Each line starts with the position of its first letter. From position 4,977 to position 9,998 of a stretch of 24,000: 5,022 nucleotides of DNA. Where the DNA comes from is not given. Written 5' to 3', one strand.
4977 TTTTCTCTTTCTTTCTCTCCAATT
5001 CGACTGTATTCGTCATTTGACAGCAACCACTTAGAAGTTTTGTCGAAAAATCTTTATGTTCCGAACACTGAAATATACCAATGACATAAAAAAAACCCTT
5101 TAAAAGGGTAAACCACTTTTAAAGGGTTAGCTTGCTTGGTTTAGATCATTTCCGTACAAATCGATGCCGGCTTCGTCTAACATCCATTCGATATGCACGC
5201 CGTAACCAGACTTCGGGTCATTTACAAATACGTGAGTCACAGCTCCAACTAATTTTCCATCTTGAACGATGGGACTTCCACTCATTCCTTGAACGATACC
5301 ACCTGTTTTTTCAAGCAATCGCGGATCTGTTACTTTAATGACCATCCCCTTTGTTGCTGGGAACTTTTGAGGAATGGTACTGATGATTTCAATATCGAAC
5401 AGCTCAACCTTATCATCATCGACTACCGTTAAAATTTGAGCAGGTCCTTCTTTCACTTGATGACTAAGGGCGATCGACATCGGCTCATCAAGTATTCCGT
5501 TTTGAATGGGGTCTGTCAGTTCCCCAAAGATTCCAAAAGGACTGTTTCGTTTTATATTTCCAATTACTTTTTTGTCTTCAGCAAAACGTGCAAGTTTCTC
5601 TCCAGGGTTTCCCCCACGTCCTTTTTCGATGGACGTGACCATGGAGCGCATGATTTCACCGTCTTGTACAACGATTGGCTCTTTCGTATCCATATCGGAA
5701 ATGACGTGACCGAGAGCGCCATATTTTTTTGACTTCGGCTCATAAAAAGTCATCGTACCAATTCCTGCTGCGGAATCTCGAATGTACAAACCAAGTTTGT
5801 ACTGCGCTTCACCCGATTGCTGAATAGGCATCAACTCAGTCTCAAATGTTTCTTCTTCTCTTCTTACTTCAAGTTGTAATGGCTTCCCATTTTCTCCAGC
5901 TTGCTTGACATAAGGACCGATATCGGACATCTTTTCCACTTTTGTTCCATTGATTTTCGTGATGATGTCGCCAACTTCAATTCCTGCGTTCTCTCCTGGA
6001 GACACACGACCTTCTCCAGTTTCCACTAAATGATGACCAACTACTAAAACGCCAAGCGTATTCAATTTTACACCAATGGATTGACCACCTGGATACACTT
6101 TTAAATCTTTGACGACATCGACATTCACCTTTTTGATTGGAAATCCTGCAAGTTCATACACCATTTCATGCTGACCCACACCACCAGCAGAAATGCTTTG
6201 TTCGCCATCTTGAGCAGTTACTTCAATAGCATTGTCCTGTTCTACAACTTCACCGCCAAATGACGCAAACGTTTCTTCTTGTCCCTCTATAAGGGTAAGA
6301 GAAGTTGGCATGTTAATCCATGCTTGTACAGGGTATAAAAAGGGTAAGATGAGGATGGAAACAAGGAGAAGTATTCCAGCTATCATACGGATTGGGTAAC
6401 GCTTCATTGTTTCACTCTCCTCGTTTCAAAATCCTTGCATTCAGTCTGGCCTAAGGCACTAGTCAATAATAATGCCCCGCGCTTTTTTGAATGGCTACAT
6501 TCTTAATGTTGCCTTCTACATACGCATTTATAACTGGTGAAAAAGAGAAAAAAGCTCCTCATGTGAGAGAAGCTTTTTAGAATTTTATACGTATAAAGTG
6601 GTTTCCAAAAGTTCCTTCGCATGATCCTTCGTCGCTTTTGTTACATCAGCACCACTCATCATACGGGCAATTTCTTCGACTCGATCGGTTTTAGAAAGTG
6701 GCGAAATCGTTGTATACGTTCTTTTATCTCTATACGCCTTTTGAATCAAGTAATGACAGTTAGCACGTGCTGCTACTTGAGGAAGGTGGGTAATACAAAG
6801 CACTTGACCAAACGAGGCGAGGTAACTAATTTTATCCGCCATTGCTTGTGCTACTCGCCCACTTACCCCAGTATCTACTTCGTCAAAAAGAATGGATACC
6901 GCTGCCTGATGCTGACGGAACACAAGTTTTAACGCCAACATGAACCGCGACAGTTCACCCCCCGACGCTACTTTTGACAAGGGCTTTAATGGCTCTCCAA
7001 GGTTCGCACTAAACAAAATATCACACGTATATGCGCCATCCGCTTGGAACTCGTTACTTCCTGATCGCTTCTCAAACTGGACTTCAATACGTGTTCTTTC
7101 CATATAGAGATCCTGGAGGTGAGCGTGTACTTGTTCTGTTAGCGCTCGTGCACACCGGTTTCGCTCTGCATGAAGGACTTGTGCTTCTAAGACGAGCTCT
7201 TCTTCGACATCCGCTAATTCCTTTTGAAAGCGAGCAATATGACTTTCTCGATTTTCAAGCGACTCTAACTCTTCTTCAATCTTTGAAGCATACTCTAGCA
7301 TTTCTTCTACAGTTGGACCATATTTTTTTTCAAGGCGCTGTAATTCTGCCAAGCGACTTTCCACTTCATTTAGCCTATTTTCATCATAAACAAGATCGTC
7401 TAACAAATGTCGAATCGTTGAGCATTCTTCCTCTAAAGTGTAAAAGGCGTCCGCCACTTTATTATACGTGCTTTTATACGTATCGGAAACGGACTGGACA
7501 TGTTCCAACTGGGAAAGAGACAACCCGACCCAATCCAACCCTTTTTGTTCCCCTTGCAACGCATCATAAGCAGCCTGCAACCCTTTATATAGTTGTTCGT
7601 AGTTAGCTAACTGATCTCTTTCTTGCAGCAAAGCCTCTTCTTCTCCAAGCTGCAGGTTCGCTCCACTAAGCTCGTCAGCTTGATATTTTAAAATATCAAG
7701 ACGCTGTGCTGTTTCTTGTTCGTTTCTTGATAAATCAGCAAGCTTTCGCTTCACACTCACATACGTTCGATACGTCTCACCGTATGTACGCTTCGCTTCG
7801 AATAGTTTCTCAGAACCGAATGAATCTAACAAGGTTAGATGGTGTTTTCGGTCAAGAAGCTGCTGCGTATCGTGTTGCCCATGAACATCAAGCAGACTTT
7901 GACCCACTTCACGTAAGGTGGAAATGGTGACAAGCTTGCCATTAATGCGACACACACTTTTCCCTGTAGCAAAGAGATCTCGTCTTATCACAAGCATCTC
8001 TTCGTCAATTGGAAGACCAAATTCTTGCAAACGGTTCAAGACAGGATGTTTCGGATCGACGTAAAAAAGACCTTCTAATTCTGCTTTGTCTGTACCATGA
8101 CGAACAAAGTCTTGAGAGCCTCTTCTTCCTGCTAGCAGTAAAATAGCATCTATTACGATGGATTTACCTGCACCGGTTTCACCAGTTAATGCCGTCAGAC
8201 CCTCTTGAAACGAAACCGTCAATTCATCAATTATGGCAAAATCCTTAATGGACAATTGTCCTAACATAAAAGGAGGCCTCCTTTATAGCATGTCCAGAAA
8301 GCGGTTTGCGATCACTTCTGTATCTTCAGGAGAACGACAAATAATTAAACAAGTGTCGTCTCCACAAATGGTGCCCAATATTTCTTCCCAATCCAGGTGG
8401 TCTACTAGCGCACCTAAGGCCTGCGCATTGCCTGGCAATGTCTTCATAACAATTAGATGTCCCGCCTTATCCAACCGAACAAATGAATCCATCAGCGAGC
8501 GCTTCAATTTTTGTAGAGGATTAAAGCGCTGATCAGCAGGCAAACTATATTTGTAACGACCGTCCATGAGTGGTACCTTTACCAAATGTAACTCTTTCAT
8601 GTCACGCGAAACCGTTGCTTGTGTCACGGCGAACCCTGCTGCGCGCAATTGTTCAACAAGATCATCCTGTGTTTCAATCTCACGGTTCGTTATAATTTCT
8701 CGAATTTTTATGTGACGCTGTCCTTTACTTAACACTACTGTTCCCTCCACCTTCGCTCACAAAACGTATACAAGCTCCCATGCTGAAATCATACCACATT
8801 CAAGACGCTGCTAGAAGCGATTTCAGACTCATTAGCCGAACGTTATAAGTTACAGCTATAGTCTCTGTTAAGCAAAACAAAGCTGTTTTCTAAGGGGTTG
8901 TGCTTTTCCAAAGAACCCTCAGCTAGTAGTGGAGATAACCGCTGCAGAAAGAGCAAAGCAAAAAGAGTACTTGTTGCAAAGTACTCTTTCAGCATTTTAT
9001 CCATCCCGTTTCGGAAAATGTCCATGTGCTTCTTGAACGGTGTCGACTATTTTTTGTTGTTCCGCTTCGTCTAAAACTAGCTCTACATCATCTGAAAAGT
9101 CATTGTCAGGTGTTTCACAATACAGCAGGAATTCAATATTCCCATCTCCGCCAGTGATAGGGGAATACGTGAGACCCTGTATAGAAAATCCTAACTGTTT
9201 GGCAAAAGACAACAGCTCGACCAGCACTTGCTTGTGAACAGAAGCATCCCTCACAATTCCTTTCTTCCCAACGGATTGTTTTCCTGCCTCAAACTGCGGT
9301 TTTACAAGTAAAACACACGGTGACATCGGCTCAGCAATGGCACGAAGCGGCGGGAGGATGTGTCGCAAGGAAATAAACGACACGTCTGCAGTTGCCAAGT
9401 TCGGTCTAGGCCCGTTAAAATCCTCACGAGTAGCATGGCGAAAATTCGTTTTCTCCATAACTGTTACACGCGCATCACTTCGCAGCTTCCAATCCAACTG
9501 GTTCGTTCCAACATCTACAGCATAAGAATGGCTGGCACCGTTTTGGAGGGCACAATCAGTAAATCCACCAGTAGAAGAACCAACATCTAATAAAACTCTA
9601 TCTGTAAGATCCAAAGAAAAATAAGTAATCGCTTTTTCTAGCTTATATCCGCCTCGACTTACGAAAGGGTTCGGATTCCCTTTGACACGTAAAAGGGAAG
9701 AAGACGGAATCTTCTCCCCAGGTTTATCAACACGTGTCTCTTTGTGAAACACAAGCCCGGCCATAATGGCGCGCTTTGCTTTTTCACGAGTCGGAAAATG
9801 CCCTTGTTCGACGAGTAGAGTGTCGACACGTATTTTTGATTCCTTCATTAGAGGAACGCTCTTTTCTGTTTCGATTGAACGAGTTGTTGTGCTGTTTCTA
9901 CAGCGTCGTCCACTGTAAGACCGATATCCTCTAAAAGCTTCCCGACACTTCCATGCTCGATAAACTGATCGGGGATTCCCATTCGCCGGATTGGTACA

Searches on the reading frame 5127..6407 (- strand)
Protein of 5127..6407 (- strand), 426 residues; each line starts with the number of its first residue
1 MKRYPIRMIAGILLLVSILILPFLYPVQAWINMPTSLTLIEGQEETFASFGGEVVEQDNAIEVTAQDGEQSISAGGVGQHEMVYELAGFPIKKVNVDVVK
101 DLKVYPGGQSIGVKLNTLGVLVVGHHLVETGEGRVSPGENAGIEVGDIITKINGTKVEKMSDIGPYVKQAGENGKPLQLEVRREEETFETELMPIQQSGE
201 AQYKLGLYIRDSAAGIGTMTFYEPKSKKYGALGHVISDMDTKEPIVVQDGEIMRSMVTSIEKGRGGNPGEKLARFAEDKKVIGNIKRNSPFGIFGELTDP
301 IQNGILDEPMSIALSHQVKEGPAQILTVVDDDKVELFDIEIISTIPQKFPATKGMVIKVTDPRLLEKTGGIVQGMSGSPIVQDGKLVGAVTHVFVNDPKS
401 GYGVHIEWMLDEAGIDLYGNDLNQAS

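Call 18: search_protein_families(library=pfam, proteins=[window:5127-6407:-], max_evalue=0.00001)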
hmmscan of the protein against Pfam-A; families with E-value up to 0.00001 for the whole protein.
window:5127-6407:- (426 aa): 3 families
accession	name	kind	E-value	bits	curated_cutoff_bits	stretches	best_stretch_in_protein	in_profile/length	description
PF05580.18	Peptidase_S55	-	9.2e-89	297.4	25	1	202-410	2-210/210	SpoIVB peptidase S55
PF17820.7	PDZ_6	-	6e-10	39.2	27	1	136-183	9-54/54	PDZ domain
PF13180.12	PDZ_2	-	4.5e-08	33.7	27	1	136-191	23-77/80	PDZ domain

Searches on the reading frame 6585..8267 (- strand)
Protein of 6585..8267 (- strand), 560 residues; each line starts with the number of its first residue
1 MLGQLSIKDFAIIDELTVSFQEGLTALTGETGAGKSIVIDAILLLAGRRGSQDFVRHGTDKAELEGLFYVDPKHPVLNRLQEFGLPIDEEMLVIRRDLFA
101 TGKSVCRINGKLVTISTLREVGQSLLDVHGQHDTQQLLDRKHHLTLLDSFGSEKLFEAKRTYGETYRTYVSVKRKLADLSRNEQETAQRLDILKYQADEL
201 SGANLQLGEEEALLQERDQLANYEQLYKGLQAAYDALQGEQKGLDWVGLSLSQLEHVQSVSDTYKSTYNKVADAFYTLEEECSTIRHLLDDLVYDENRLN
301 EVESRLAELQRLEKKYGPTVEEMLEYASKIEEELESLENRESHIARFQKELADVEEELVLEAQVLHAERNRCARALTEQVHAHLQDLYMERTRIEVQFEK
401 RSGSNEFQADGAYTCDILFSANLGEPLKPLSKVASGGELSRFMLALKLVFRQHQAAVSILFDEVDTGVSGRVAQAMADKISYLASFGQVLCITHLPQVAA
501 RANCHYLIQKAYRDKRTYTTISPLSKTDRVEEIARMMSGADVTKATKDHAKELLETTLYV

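Call 18: search_protein_families(library=pfam, proteins=[window:6585-8267:-], max_evalue=0.00001)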
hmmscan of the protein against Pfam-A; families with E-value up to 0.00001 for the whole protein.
window:6585-8267:- (560 aa): 2 families
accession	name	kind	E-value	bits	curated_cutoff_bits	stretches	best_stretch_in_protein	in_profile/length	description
PF02463.25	SMC_N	-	4.1e-16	59.5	40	1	2-509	2-212/220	RecF/RecN/SMC N terminal domain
PF13476.12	AAA_23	-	4e-08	34.6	27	0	4-232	1-195/201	AAA domain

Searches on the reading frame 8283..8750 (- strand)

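Call 18: search_protein_families(library=pfam, proteins=[window:8283-8750:-], max_evalue=0.00001)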
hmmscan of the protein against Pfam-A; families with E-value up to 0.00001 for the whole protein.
window:8283-8750:- (155 aa): 2 families
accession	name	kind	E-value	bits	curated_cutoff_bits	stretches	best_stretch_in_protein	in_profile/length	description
PF01316.27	Arg_repressor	-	5.2e-28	97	27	1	8-76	2-70/70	Arginine repressor, DNA binding domain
PF02863.23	Arg_repressor_C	-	4.8e-27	94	25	1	87-151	2-66/68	Arginine repressor, C-terminal domain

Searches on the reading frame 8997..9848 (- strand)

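Call 3: search_protein_families(library=pfam, proteins=[window:8997-9848:-], max_evalue=0.01)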
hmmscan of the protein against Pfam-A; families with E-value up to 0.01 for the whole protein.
window:8997-9848:- (283 aa): 2 families
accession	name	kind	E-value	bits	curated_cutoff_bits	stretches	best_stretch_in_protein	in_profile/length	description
PF01728.25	FtsJ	-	1.3e-43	149.5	24.1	1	62-243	1-178/181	FtsJ-like methyltransferase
PF01479.30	S4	-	5.4e-05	23.3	22.8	1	7-47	2-42/48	S4 domain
